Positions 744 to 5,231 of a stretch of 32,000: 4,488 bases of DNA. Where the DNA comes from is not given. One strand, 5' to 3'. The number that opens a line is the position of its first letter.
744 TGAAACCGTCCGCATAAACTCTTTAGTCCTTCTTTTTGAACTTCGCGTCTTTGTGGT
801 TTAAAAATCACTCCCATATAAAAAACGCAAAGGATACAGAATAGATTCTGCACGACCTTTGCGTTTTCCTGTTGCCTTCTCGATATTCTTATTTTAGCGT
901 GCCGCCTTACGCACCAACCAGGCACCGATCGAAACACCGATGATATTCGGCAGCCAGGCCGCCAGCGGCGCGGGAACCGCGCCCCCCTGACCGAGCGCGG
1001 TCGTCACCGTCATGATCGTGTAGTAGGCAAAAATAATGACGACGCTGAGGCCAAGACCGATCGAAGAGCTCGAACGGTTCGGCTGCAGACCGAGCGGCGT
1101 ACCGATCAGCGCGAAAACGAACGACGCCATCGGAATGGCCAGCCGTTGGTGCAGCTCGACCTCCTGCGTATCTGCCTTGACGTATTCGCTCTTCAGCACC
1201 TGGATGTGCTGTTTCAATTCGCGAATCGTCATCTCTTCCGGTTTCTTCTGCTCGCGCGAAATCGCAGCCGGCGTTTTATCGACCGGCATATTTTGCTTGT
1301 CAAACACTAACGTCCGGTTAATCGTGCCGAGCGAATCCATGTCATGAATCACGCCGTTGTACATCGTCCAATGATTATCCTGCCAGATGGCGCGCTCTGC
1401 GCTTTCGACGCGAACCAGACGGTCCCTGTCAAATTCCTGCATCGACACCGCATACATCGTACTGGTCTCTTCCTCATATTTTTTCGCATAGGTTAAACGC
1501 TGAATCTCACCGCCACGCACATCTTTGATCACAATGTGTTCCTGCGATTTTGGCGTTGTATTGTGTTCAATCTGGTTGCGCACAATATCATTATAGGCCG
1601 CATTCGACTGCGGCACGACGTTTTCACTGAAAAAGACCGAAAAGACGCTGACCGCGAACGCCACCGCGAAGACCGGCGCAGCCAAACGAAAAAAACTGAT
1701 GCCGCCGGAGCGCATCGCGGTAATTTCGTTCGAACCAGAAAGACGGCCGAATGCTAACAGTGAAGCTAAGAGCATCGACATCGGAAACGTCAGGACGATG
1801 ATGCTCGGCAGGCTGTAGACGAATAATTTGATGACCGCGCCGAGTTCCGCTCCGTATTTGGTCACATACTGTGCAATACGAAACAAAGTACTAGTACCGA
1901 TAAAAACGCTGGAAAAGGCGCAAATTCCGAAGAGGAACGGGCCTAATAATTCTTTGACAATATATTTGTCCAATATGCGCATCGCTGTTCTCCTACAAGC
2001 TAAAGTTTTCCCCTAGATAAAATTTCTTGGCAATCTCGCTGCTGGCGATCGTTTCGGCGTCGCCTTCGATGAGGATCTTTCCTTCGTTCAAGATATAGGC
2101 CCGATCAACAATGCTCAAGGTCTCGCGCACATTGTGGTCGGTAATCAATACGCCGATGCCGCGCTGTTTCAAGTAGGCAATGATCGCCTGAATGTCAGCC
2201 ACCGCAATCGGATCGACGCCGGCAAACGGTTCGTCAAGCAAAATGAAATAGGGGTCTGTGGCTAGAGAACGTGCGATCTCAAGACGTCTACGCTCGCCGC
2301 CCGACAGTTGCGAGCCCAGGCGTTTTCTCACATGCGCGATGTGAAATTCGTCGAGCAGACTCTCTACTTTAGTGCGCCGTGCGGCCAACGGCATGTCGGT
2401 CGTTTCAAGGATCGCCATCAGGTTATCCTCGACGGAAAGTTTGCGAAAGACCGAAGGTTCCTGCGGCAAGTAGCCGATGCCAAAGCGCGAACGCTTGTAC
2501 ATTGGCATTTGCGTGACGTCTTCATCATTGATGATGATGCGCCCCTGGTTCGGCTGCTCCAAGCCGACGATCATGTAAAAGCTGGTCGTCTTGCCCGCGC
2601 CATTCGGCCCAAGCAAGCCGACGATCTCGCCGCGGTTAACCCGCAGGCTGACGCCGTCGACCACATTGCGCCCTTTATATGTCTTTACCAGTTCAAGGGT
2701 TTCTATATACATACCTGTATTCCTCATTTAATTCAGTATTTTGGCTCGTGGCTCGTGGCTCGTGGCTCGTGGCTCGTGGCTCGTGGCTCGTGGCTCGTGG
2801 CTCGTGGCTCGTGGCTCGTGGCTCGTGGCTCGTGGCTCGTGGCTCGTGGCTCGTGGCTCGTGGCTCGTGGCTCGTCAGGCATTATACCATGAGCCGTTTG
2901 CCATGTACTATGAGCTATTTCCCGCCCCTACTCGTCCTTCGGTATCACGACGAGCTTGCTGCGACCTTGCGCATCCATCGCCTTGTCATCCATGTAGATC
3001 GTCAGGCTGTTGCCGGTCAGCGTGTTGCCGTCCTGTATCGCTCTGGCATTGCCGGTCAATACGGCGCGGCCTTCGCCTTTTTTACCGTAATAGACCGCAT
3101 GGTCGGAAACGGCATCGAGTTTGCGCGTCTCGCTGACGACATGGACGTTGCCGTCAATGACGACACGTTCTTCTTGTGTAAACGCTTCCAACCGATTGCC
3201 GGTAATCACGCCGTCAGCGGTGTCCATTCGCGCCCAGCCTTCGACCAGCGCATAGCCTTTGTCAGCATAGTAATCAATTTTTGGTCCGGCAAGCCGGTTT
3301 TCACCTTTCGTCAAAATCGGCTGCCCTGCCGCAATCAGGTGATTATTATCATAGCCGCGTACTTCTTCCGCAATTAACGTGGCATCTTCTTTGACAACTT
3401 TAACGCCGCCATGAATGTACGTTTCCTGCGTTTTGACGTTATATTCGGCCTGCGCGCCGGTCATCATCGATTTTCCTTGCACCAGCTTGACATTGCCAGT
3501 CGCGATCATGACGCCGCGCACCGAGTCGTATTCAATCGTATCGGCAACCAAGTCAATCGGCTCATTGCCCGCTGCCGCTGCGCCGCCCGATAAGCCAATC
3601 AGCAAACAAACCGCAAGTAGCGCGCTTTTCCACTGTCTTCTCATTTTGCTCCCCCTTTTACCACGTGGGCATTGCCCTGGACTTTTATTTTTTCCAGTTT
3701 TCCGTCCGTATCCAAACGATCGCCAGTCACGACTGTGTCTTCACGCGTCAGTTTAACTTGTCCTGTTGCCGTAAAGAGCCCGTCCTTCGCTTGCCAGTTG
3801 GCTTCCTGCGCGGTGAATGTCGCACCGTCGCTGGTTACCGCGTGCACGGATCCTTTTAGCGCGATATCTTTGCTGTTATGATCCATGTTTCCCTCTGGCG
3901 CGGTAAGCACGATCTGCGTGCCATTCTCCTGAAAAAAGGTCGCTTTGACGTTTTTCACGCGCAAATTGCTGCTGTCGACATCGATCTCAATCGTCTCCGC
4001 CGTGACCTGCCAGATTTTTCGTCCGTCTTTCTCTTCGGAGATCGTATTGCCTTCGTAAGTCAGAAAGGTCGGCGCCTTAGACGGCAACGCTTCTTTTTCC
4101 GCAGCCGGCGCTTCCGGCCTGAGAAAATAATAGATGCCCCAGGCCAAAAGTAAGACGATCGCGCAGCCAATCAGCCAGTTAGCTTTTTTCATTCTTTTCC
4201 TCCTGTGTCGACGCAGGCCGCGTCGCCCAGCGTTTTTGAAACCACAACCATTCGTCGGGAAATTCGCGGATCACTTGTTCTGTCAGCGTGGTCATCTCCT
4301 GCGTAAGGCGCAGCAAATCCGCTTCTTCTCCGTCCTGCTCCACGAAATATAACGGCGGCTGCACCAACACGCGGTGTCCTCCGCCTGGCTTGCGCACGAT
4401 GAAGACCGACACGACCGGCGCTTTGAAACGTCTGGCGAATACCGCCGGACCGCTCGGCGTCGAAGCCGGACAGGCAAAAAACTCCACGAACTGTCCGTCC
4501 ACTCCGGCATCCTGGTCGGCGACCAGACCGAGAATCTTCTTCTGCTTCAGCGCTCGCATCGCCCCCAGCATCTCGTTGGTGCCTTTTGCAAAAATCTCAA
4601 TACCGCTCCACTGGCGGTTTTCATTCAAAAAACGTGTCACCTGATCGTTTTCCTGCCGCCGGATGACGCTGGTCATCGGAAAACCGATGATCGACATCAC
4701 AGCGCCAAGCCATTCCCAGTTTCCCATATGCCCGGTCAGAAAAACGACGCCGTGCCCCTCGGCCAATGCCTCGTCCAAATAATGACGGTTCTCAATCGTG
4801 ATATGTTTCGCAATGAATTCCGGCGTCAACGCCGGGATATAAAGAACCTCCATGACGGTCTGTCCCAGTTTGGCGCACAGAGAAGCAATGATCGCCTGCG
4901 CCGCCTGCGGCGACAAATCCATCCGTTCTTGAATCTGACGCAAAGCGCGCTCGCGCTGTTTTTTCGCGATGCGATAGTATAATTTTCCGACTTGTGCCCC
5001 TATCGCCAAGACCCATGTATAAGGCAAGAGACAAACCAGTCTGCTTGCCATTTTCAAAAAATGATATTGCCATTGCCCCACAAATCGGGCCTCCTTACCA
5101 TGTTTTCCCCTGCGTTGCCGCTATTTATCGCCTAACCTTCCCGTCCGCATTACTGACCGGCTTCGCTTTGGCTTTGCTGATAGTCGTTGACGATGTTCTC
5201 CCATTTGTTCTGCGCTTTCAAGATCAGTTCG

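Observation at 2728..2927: Perfect 19x heptanucleotide microsatellite forming the leader or inter-cistronic spacer in front of lptB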

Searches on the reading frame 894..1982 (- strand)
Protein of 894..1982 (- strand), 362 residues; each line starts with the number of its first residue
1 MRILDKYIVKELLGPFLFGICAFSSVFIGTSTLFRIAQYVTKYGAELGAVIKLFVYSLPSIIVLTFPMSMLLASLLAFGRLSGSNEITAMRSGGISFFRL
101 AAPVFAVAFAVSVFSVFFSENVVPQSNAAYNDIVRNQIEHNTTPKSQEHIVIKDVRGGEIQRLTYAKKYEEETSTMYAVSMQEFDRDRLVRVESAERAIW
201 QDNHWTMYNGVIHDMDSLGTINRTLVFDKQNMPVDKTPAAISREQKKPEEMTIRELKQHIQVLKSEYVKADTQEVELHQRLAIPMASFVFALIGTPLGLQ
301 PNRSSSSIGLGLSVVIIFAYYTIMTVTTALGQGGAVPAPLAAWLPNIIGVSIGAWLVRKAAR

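Call 4: search_protein_families(library=ncbifam, proteins=[window:894-1982:-])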
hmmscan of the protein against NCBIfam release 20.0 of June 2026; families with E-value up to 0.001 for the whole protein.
window:894-1982:- (362 aa): 2 families
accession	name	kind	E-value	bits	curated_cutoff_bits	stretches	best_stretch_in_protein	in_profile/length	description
TIGR04408.1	LptG_lptG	equivalog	7.3e-71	238.6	240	1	3-359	1-350/351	LPS export ABC transporter permease LptG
TIGR04407.1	LptF_YjgP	equivalog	1.3e-53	182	230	1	3-358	1-346/347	LPS export ABC transporter permease LptF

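Call 48: find_encoding_contigs(protein=window:894-1982:-, flank=2500, max_places=10)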
Protein window:894-1982:- (362 aa): no gene with exactly this product is on record in the collection.

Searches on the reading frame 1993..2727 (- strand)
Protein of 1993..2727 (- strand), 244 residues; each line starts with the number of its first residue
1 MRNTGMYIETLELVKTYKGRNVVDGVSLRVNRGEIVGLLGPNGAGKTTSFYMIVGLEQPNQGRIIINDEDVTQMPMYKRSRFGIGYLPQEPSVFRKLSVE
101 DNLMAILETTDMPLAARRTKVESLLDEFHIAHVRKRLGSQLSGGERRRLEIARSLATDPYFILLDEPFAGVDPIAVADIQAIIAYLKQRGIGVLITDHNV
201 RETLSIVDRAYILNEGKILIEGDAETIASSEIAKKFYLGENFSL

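Call 4: search_protein_families(library=ncbifam, proteins=[window:1993-2712:-])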
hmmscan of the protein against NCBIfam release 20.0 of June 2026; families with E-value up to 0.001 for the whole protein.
window:1993-2712:- (239 aa): 188 families (the best 25 are shown)
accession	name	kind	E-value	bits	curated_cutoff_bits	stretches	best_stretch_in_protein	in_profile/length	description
TIGR04406.1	LPS_export_lptB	equivalog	2.7e-112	373.8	240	1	6-239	5-239/239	LPS export ABC transporter ATP-binding protein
NF008144.0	PRK10895.1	equivalog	1.3e-97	326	381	1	7-239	8-241/241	LPS export ABC transporter ATP-binding protein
TIGR01188.1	drrA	subfamily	1.9e-51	175.1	312.45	1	10-222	1-211/302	daunorubicin resistance ABC transporter, ATP-binding protein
TIGR03410.1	urea_trans_UrtE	equivalog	1.2e-49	168.8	285.8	1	7-230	5-227/230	urea ABC transporter ATP-binding subunit UrtE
TIGR00968.1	3a0106s01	subfamily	2.7e-44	151.5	342.75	1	7-225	5-221/237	sulfate ABC transporter ATP-binding protein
TIGR03740.1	galliderm_ABC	subfamily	4.3e-42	144.3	309.75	1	4-220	2-209/223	lantibiotic protection ABC transporter ATP-binding subunit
TIGR03265.1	PhnT2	equivalog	1.1e-41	143.3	457.7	1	3-222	5-222/353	putative 2-aminoethylphosphonate ABC transporter ATP-binding protein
TIGR03864.1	PQQ_ABC_ATP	hypoth_equivalog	2e-41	142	302.25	1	4-226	3-223/236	ABC transporter, ATP-binding subunit, PQQ-dependent alcohol dehydrogenase system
NF008449.1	PRK11300.1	equivalog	4.3e-41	140.9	362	1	7-236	10-255/255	high-affinity branched-chain amino acid ABC transporter ATP-binding protein LivG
NF040840.2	tungstate_WtpC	equivalog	1.7e-40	139.4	440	1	7-224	6-220/347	tungstate ABC transporter ATP-binding protein WtpC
NF008621.0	PRK11607.1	equivalog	2.4e-40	138.5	613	1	3-223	20-238/377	putrescine ABC transporter ATP-binding subunit PotG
NF010060.0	PRK13537.1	equivalog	3.1e-40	138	521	1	3-228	16-239/314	nodulation factor ABC transporter ATP-binding protein NodI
TIGR03411.1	urea_trans_UrtD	equivalog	8.2e-40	137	304.1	1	6-235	6-242/242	urea ABC transporter ATP-binding protein UrtD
TIGR03522.1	GldA_ABC_ATP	equivalog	1.3e-39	136.5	402.6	1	1-230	1-227/301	gliding motility-associated ABC transporter ATP-binding subunit GldA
NF010059.0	PRK13536.1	equivalog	4.3e-39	134.2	549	1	3-227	44-266/342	nodulation factor ABC transporter ATP-binding protein NodI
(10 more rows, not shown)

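Call 9: find_encoding_contigs(protein=window:1993-2712:-, flank=3000, max_places=10)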
Protein window:1993-2712:- (239 aa): 1 contig read that carries it; 1 place shown.
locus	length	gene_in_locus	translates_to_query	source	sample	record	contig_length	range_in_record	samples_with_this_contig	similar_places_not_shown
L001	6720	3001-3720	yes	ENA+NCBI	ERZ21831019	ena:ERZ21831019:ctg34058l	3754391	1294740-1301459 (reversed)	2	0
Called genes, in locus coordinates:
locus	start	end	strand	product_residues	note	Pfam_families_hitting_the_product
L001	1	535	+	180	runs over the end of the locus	PF00702:Hydrolase, PF08282:Hydrolase_3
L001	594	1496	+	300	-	PF03279:Lip_A_acyltrans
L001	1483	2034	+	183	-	PF06835:LptC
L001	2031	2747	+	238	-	PF13100:OstA_2 (faint), PF03968:LptD_N (weak)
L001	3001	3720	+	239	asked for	PF00005:ABC_tran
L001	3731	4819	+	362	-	PF03739:LptF_LptG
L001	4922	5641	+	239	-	PF01522:Polysacc_deac_1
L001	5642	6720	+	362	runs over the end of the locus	PF13439:Glyco_transf_4, PF13579:Glyco_trans_4_4, PF20706:GT4-conflict, PF00534:Glycos_transf_1, PF13692:Glyco_trans_1_4, PF13524:Glyco_trans_1_2 (weak)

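Call 49: find_encoding_contigs(protein=window:1993-2727:-, flank=2500, max_places=10)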
Protein window:1993-2727:- (244 aa): no gene with exactly this product is on record in the collection.

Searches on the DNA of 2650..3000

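Call 78: search_rna_families(source=window, start=2650, end=3000, threshold=evalue, max_evalue=1)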
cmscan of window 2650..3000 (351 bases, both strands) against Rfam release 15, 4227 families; matches with E-value up to 1: 0.
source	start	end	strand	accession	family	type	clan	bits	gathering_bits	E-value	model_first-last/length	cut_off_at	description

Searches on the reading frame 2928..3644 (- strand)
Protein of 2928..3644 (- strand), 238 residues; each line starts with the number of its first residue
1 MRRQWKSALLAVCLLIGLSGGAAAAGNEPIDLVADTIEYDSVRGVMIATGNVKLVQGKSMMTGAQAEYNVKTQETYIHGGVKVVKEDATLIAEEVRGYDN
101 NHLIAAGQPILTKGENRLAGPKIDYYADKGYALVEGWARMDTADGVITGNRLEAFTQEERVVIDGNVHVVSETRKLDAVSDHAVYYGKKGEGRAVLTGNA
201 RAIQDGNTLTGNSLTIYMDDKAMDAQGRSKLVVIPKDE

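Call 4: search_protein_families(library=ncbifam, proteins=[window:2928-3644:-])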
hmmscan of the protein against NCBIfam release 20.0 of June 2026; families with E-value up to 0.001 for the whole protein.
window:2928-3644:- (238 aa): 3 families
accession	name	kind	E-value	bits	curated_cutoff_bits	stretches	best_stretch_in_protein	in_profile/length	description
TIGR03002.1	outer_YhbN_LptA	equivalog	1.9e-13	50.5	71.7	2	26-81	75-129/142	lipopolysaccharide transport periplasmic protein LptA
TIGR04409.1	LptC_YrbK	equivalog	8.5e-09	35.2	38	1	25-83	120-178/180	LPS export ABC transporter periplasmic protein LptC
NF008143.0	PRK10894.1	equivalog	0.00022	20.6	234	0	28-75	103-150/184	lipopolysaccharide ABC transporter substrate-binding protein LptA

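Call 8: find_encoding_contigs(protein=window:2928-3644:-, flank=3000, max_places=10)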
Protein window:2928-3644:- (238 aa): no gene with exactly this product is on record in the collection.

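Call 12: find_homologous_proteins(query=window:2928-3644:-, max_evalue=1e-30)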
Query window:2928-3644:- (238 aa): 187 proteins with E <= 1e-30 among 1577 candidates; the best 120 are listed.
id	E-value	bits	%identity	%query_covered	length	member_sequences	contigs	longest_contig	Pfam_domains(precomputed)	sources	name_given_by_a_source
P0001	8.3e-144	495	95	100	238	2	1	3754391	PF03968.20,PF13100.12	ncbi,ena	-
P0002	7.0e-128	443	82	100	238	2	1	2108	PF03968.20,PF13100.12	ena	-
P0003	5.9e-122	423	84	91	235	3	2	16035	PF03968.20,PF13100.12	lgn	-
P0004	2.6e-121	421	77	100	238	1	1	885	PF03968.20,PF13100.12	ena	-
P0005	1.4e-119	416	77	100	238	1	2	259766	PF03968.20,PF06835.19,PF13100.12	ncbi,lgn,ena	-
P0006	9.8e-98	344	65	100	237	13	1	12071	PF03968.20,PF06835.19,PF13100.12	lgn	-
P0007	1.7e-96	340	64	100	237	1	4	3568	PF03968.20,PF06835.19,PF13100.12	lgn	-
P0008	2.8e-93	330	62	99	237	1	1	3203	PF03968.20,PF06835.19,PF13100.12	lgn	-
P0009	3.5e-92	326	60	99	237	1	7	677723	PF03968.20,PF13100.12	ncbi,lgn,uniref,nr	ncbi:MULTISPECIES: LptA/OstA family protein [Pelosinus]|uniref:OstA family protein n=1 Tax=Pelosinus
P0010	1.2e-91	324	60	99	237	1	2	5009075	PF03968.20,PF13100.12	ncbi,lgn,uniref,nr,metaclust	ncbi:lipopolysaccharide export system protein LptA [Pelosinus fermentans]|uniref:LptA/OstA family pr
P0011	2.2e-91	323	60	99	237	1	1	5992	PF03968.20,PF06835.19,PF13100.12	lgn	-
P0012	4.1e-91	323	59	99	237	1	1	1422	PF03968.20,PF13100.12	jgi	jgi:lipopolysaccharide export system protein LptA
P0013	2.6e-90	320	60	99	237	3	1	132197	PF03968.20,PF06835.19,PF13100.12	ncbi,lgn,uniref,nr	ncbi:LptA/OstA family protein [Pelosinus propionicus]|uniref:Lipopolysaccharide export system protei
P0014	7.2e-90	319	59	99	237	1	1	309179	PF03968.20,PF06835.19,PF13100.12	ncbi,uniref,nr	ncbi:LptA/OstA family protein [Pelosinus baikalensis]|uniref:LPS export ABC transporter periplasmic 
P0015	1.2e-89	318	59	99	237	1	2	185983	PF03968.20,PF06835.19,PF13100.12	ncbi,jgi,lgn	-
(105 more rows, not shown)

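Call 14: find_encoding_contigs(protein=P0003, flank=2500, max_places=4)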
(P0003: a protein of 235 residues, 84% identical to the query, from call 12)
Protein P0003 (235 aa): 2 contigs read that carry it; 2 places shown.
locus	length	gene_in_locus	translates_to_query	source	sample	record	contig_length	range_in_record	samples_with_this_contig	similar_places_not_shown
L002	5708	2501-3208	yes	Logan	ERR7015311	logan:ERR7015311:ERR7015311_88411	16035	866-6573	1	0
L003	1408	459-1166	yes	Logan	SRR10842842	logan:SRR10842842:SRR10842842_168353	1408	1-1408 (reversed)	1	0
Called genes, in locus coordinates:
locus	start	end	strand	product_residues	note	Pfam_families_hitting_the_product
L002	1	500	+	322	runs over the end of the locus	PF01380:SIS, PF00571:CBS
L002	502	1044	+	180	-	PF00702:Hydrolase, PF08282:Hydrolase_3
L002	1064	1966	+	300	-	PF03279:Lip_A_acyltrans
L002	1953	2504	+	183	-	PF06835:LptC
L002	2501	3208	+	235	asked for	PF13100:OstA_2 (faint), PF03968:LptD_N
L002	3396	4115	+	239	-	PF00005:ABC_tran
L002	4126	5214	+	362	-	PF03739:LptF_LptG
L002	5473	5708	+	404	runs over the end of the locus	PF11283:DUF3084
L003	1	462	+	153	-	?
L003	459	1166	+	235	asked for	PF13100:OstA_2 (faint), PF03968:LptD_N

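Call 15: find_encoding_contigs(protein=P0005, flank=2500, max_places=4)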
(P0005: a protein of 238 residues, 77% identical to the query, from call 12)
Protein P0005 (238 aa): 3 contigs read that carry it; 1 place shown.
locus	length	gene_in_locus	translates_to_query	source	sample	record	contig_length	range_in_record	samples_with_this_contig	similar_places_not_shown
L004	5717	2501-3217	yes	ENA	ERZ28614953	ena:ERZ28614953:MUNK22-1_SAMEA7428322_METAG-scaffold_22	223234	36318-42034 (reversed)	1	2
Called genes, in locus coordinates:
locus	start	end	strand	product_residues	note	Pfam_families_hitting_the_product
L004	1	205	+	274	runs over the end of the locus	PF00793:DAHP_synth_1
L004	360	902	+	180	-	PF00702:Hydrolase (weak), PF08282:Hydrolase_3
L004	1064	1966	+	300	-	PF03279:Lip_A_acyltrans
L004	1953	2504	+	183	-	PF06835:LptC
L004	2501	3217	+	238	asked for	PF06835:LptC (faint), PF13100:OstA_2 (faint), PF03968:LptD_N (weak)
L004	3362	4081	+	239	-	PF00005:ABC_tran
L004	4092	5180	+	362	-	PF03739:LptF_LptG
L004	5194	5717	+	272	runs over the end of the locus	PF01522:Polysacc_deac_1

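Call 16: find_encoding_contigs(protein=P0002, flank=2500, max_places=4)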
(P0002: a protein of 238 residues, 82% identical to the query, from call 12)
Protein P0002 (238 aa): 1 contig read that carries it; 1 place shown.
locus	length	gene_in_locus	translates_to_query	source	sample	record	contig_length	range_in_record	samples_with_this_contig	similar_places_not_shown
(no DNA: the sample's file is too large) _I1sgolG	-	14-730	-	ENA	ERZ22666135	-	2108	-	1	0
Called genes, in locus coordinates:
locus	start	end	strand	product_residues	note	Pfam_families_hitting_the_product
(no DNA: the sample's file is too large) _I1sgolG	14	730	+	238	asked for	PF13100:OstA_2 (faint), PF03968:LptD_N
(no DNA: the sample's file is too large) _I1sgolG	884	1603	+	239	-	PF00005:ABC_tran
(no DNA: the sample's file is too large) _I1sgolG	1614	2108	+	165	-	?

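Call 17: find_encoding_contigs(protein=P0006, flank=2500, max_places=4)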
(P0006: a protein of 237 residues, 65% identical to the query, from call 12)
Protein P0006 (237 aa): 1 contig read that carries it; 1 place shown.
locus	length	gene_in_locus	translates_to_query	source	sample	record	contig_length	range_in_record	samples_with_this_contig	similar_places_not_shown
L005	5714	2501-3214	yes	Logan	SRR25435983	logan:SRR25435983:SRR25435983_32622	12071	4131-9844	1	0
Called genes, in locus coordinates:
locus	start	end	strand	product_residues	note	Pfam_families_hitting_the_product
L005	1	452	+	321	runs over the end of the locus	PF01380:SIS, PF00571:CBS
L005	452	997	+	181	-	PF13419:HAD_2 (faint), PF00702:Hydrolase, PF08282:Hydrolase_3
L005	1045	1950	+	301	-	PF03279:Lip_A_acyltrans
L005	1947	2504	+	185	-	PF06835:LptC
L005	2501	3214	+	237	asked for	PF06835:LptC (faint), PF13100:OstA_2, PF03968:LptD_N (weak)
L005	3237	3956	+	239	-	PF00005:ABC_tran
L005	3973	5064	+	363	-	PF03739:LptF_LptG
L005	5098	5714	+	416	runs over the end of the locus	PF11283:DUF3084, PF05701:WEMBL (weak), PF24161:CCDC39 (weak)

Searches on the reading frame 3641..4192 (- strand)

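Call 4: search_protein_families(library=ncbifam, proteins=[window:3641-4192:-])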
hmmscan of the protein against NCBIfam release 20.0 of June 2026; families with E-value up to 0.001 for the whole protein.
window:3641-4192:- (183 aa): 1 family
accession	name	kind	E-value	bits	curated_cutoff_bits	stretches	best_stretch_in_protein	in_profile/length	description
TIGR04409.1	LptC_YrbK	equivalog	9.9e-24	83.8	38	1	11-176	6-177/180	LPS export ABC transporter periplasmic protein LptC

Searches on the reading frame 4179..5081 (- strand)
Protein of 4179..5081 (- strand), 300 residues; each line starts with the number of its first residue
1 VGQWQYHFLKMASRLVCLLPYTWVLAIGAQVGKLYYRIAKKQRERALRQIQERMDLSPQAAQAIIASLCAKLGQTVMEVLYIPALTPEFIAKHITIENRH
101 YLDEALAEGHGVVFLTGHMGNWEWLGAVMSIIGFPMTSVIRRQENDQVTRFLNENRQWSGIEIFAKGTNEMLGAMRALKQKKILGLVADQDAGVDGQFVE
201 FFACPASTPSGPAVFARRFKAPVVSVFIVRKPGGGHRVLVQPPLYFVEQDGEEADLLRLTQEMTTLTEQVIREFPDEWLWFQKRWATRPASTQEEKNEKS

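Call 4: search_protein_families(library=ncbifam, proteins=[window:4179-5081:-])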
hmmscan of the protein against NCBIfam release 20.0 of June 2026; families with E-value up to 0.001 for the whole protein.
window:4179-5081:- (300 aa): 17 families
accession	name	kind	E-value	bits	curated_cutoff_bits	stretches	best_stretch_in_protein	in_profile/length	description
NF006270.0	PRK08419.1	equivalog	6.1e-40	137.4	248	1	10-287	11-290/298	lipid A biosynthesis lauroyl acyltransferase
TIGR02207.1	lipid_A_htrB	subfamily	1.1e-34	120.3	297.8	1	4-293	13-299/303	LpxL/LpxP family Kdo(2)-lipid IV(A) lauroyl/palmitoleoyl acyltransferase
NF005919.0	PRK07920.1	equivalog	1.2e-30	106.6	209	1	10-297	16-305/311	phosphatidylinositol mannoside acyltransferase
NF006487.0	PRK08905.1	equivalog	2.6e-30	105.5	281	1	9-296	3-284/290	lysophospholipid acyltransferase family protein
NF005120.0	PRK06553.1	equivalog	7.7e-27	94.4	273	1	57-286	75-307/308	lipid A biosynthesis lauroyl acyltransferase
NF004191.0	PRK05646.1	equivalog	5e-26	91.6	491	1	15-293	27-303/310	lipid A biosynthesis lauroyl acyltransferase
NF005340.0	PRK06860.1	subfamily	9.8e-25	87.3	398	1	13-294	28-306/309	lipid A biosynthesis lauroyl acyltransferase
NF006507.0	PRK08943.1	subfamily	2.5e-24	85.9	337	1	8-296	29-315/322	lipid A biosynthesis (KDO)2-(lauroyl)-lipid IVA acyltransferase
NF006432.0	PRK08706.1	equivalog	2.6e-22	79.4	384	1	15-291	10-284/289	lipid A biosynthesis lauroyl acyltransferase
NF005150.0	PRK06628.1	equivalog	7.4e-22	78.1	350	1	62-286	68-289/290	lipid A biosynthesis lauroyl acyltransferase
NF005952.0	PRK08025.1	equivalog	1.4e-21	77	517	1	15-291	28-300/306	kdo(2)-lipid IV(A) palmitoleoyltransferase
NF004190.0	PRK05645.1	equivalog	2.5e-21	76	377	1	9-292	9-291/295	lysophospholipid acyltransferase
NF006437.0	PRK08733.1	equivalog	4.9e-21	75.2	540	1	4-291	19-300/306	LpxL/LpxP family Kdo(2)-lipid IV(A) lauroyl/palmitoleoyl acyltransferase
TIGR02208.1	lipid_A_msbB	equivalog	1.3e-19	70.6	336.05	1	14-291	25-300/305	lauroyl-Kdo(2)-lipid IV(A) myristoyltransferase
NF005399.0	PRK06946.1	subfamily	4e-19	68.9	343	1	14-291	15-289/294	lipid A biosynthesis lauroyl acyltransferase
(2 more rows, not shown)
